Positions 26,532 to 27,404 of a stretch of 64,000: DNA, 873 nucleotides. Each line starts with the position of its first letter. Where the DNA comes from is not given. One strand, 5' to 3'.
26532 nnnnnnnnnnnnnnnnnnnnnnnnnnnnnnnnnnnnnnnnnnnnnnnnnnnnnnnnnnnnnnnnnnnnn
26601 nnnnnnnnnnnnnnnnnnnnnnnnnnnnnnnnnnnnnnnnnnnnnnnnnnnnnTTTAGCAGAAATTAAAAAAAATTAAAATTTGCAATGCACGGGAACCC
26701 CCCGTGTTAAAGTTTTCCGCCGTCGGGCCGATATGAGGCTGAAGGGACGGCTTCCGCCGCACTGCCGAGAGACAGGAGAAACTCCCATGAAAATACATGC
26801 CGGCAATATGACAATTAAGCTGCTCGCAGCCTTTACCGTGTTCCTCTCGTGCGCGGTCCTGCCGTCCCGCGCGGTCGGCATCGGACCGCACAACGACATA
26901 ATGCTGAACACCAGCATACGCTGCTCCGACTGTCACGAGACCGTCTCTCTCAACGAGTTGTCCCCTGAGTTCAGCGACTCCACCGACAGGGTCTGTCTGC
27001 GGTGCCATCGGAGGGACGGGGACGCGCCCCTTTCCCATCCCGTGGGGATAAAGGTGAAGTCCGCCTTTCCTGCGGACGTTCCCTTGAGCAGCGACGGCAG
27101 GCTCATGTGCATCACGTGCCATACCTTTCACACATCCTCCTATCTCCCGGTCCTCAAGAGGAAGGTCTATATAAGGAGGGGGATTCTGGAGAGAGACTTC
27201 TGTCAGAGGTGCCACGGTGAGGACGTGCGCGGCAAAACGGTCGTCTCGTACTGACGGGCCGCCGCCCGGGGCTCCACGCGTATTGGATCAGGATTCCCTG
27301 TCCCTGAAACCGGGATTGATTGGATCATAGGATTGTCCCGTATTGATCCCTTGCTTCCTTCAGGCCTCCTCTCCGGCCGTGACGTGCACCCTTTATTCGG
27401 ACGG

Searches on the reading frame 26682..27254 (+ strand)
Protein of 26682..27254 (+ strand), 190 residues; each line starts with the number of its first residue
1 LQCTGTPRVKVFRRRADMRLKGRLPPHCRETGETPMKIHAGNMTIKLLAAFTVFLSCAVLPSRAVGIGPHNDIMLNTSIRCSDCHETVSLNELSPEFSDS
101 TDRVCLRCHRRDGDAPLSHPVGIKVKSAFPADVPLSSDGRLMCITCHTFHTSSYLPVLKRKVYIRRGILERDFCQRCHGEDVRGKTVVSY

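Call 43: search_protein_families(library=pfam, max_evalue=0.00001, proteins=[window:26682-27254:+])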
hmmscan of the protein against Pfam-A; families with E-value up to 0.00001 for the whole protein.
window:26682-27254:+ (190 aa): 3 families
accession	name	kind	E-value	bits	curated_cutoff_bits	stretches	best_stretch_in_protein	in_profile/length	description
PF14537.11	Cytochrom_c3_2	-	7.5e-07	30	25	1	77-178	5-78/79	Cytochrome c3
PF14522.11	Cytochrome_C7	-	4.3e-06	26.9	24.8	0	77-178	12-66/67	Cytochrome c7 and related cytochrome c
PF09699.15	Paired_CXXCH_1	-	7.5e-06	26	20.6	0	142-181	8-39/41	Doubled CXXCH motif (Paired_CXXCH_1)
